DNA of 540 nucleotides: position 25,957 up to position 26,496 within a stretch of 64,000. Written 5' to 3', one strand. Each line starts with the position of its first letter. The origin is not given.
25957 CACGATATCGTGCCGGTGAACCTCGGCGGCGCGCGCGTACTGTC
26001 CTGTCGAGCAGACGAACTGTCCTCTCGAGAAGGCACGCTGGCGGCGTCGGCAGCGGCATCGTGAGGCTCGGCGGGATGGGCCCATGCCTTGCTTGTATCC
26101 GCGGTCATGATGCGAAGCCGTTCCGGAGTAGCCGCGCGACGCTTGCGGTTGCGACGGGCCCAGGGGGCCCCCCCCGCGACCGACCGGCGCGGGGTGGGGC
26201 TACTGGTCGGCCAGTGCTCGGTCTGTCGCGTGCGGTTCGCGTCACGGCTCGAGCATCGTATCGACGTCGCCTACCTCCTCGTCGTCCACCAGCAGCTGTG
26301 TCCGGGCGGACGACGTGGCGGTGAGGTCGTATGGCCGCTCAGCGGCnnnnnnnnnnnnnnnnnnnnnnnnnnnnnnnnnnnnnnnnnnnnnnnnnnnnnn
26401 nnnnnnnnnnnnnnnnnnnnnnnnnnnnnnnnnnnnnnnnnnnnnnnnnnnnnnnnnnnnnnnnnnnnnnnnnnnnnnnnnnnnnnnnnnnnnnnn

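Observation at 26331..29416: Translationally coupled pair of paralogous GAF-AAA+-HTH regulators, one apparently a pseudo-ATPase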

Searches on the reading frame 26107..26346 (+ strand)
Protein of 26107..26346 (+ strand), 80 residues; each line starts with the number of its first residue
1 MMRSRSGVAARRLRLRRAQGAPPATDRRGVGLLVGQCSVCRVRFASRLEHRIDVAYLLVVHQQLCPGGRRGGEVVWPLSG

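Call 37: search_protein_families(library=pfam, proteins=[window:26107-26346:+], max_evalue=10)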
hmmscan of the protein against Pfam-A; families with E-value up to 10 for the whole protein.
seq(80 aa): 0 families

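Call 52: search_protein_representatives(protein=window:26107-26346:+)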
Query: 80 residues. Proteins with E-value up to 0.001 (for the whole library): 29; up to 1e-10: 1; up to 1e-30: 0. The best 29 are listed.
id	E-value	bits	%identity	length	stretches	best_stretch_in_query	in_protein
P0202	6.7e-17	77.5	73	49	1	33-80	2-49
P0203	2.1e-09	53.6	51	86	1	12-79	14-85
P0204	1.3e-08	51.2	48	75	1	21-78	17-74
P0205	9.9e-08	48.3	53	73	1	33-77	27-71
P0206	2.0e-07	47.4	45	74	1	17-78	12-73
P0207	2.1e-07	47.3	52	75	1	34-79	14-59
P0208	2.4e-07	47.1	48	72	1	16-78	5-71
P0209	6.6e-07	45.7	49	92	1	25-78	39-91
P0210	1.2e-06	44.9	40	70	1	13-78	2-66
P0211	1.4e-06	44.7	50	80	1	34-79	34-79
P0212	1.5e-06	44.6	40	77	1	21-77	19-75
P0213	1.5e-06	44.6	47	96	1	27-78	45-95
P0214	1.6e-06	44.5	45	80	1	30-78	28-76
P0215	5.5e-06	42.8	47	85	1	28-78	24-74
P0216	7.2e-06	42.4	43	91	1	7-78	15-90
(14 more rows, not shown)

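Call 54: find_encoding_contigs(protein=P0203, flank=5000, max_places=2)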
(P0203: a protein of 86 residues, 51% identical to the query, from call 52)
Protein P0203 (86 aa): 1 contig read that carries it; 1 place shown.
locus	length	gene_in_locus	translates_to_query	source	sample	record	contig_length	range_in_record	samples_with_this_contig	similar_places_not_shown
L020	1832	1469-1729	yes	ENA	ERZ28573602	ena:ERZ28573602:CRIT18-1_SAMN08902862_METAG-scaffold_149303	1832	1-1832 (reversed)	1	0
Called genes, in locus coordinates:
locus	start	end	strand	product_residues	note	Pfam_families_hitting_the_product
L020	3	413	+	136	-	?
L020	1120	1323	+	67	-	-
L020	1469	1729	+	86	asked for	-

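Call 55: find_encoding_contigs(protein=P0204, flank=5000, max_places=2)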
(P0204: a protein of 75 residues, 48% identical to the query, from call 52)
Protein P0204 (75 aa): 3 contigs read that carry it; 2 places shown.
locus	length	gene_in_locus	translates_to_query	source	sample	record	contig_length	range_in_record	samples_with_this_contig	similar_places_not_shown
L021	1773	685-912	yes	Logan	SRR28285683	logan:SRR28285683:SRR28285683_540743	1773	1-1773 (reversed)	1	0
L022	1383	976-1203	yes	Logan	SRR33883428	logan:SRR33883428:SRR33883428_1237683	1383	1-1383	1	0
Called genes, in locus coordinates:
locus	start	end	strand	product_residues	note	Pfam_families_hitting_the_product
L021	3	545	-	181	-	?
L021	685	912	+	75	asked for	-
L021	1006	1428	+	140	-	-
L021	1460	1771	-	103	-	?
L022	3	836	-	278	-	?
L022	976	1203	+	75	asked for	-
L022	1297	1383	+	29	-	?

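Call 56: find_homologous_proteins(query=A4, max_evalue=0.001)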
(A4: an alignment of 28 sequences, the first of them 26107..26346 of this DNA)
Query A4 (28 sequences) (80 aa, profile of the alignment): 63 proteins with E <= 0.001 among 3594 candidates.
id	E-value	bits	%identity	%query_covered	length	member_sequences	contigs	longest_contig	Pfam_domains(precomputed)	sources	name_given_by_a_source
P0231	5.8e-23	98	47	59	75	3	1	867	-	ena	-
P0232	1.2e-22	97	49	59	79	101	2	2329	-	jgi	jgi:hypothetical protein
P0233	1.6e-22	97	47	59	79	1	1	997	-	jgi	jgi:hypothetical protein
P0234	2.0e-22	97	47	56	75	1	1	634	-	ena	-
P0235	2.4e-22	96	45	59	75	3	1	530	-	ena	-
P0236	4.9e-22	95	45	59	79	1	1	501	-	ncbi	-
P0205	6.7e-22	95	52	57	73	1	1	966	-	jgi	jgi:hypothetical protein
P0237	7.9e-22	95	48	57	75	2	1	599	-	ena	-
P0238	9.9e-22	94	45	59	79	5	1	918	-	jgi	-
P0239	1.0e-21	94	43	46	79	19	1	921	-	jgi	-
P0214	1.8e-21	94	45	61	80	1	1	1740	-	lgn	-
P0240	3.5e-21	93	50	57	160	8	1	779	-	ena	-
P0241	1.0e-20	91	47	59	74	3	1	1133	-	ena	-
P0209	1.8e-20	90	52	57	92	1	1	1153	-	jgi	jgi:hypothetical protein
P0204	2.8e-20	90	49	71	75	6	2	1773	-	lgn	-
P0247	4.8e-19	86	46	57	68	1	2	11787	-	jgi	jgi:hypothetical protein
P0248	6.5e-19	85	48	57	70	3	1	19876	-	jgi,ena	jgi:hypothetical protein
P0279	2.1e-13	68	41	57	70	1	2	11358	-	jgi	jgi:hypothetical protein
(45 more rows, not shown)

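Call 57: find_encoding_contigs(protein=P0248, flank=6000, max_places=1)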
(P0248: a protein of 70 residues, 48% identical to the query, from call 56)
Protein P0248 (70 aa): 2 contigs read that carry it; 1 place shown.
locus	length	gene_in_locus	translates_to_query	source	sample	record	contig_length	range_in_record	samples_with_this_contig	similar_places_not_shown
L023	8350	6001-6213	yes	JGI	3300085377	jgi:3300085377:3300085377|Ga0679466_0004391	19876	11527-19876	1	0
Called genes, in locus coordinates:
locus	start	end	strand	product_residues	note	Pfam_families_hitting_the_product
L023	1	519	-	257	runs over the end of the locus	PF06314:ADC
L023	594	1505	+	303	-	PF00296:Bac_luciferase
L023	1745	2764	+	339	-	PF13622:4HBT_3, PF20789:4HBT_3C, PF02551:Acyl_CoA_thio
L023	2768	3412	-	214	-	-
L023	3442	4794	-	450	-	PF00860:Xan_ur_permease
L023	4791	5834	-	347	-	PF03734:YkuD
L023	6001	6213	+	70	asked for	-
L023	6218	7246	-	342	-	PF08240:ADH_N, PF00107:ADH_zinc_N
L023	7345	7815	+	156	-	PF13560:HTH_31, PF01381:HTH_3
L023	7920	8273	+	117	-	-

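Call 58: find_encoding_contigs(protein=P0247, flank=6000, max_places=1)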
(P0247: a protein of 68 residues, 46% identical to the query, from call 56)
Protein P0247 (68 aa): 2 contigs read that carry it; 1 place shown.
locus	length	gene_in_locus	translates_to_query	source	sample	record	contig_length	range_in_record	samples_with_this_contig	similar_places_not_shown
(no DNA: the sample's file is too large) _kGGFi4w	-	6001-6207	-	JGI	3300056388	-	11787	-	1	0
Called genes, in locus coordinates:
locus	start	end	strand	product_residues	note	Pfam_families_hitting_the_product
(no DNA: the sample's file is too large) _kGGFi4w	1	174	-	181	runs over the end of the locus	PF00908:dTDP_sugar_isom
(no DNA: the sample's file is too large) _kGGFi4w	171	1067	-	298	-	PF00535:Glycos_transf_2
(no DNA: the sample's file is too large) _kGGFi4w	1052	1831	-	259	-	PF00483:NTP_transferase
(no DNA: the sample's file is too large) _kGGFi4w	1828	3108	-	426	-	PF08421:Methyltransf_13, PF13489:Methyltransf_23, PF08241:Methyltransf_11 (faint), PF08242:Methyltransf_12 (weak), PF08484:Methyltransf_14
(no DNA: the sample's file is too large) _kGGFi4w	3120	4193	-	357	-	PF01073:3Beta_HSD (weak), PF01370:Epimerase, PF04321:RmlD_sub_bind, PF16363:GDP_Man_Dehyd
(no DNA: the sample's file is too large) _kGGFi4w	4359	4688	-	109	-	-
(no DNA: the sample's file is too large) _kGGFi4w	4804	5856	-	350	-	PF08240:ADH_N, PF00107:ADH_zinc_N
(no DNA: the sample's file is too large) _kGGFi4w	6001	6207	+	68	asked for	-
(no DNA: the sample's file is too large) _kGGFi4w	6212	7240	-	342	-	PF08240:ADH_N, PF00107:ADH_zinc_N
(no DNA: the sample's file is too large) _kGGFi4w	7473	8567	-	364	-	PF02771:Acyl-CoA_dh_N, PF00441:Acyl-CoA_dh_1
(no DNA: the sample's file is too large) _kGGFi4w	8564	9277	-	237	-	PF02770:Acyl-CoA_dh_M, PF00441:Acyl-CoA_dh_1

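Call 59: find_encoding_contigs(protein=P0279, flank=6000, max_places=1)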
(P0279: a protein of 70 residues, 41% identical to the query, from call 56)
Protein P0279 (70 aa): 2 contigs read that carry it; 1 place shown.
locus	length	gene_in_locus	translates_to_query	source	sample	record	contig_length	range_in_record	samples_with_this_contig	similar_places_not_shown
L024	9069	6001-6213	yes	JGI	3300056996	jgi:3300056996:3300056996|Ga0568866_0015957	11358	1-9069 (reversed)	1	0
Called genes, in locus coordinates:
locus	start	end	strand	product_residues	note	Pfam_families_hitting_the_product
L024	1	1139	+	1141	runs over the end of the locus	?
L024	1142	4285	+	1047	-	PF13191:AAA_16, PF13401:AAA_22 (faint)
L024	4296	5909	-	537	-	PF00501:AMP-binding, PF13193:AMP-binding_C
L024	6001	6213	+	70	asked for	-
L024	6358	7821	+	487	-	PF00171:Aldedh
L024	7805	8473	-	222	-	PF00484:Pro_CA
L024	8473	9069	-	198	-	?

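Call 70: predict_structure(alignment_id=A4)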
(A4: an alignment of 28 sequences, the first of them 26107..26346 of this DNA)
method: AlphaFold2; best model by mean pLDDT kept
length: 80 residues; sequences in the alignment: 28
mean_pLDDT: 82.2   pTM: 0.60
mean pLDDT of the five models: 82.2, 80.8, 80.0, 79.8, 78.7
residues with pLDDT >= 90: 47; 70-90: 4; 50-70: 29; < 50: 0
segments of 3 or more residues with pLDDT < 50: none
pLDDT, mean of each block of 10 residues (from residue 1): 60 57 59 97 97 98 97 94
secondary structure, 60 per line:
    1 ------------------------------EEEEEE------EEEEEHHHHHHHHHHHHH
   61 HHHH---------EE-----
elements in order: E31-36 E43-47 H48-64

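Call 74: fold_search(model_id=the predicted structure, library=pdb)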
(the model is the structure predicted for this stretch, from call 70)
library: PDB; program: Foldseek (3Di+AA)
matches with E <= 10: 28; with E <= 0.001: 0
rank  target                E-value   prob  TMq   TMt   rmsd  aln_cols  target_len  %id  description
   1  5htl_B                3.3e+00  0.06  0.18  0.13   7.2        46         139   17  Structure of MshE with cdg (released 2016-10-05)
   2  8u05_A                4.6e+00  0.02  0.18  0.08   7.2        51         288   14  Reductasporine biosynthetic pathway imine reductase RedE bound with NADP+ (released 2024-09-04)
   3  8cnz_F                5.3e+00  0.03  0.17  0.08   6.1        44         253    9  mmLarE-[4Fe-4S] phased by Fe-SAD (released 2024-01-31)
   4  8u04_D                5.3e+00  0.02  0.18  0.08   7.2        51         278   16  Reductasporine biosynthetic pathway imine reductase RedE, apo (released 2025-03-05)
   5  7vti_A                6.1e+00  0.04  0.28  0.05   4.8        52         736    8  Crystal structure of the Cas13bt3-crRNA binary complex (released 2022-08-24)
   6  9j6c_A                6.1e+00  0.02  0.19  0.08   6.7        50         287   12  Crystal structure of an oxidoreductase mutant M4 from Streptomyces aureocirculatus (released 2025-09-03)
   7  3fg6_C                6.1e+00  0.02  0.20  0.08   7.5        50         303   10  Structure of the C-terminus of Adseverin (released 2009-08-11)
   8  8u04_B                6.1e+00  0.02  0.18  0.08   7.2        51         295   14  Reductasporine biosynthetic pathway imine reductase RedE, apo (released 2025-03-05)
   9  1xhj_MODEL_1_A        6.5e+00  0.04  0.26  0.24   7.2        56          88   16  Solution Structure Of The Staphylococcus Epidermidis Protein SE0630. Northest Structural Genomics Consortium T (released 2004-12-07)
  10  5udv_B                6.5e+00  0.02  0.20  0.10   5.4        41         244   27  LarE, a sulfur transferase involved in synthesis of the cofactor for lactate racemase, in complex with iron (released 2017-08-23)
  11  8u04_A                6.5e+00  0.02  0.17  0.08   7.2        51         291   14  Reductasporine biosynthetic pathway imine reductase RedE, apo (released 2025-03-05)
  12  6jit_C                6.5e+00  0.02  0.19  0.08   7.6        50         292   16  Complex structure of an imine reductase at 2.05 Angstrom resolution (released 2020-02-26)
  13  8u05_B                7.9e+00  0.01  0.18  0.08   7.3        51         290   16  Reductasporine biosynthetic pathway imine reductase RedE bound with NADP+ (released 2024-09-04)
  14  3fg6_D                7.9e+00  0.01  0.17  0.07   6.1        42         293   14  Structure of the C-terminus of Adseverin (released 2009-08-11)
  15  8ozv                  7.9e+00  0.01  0.15  0.07   7.6        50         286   12  Imine Reductase from Ajellomyces dermatitidis in complex with 2,2-difluoroacetophenone (released 2023-08-30)
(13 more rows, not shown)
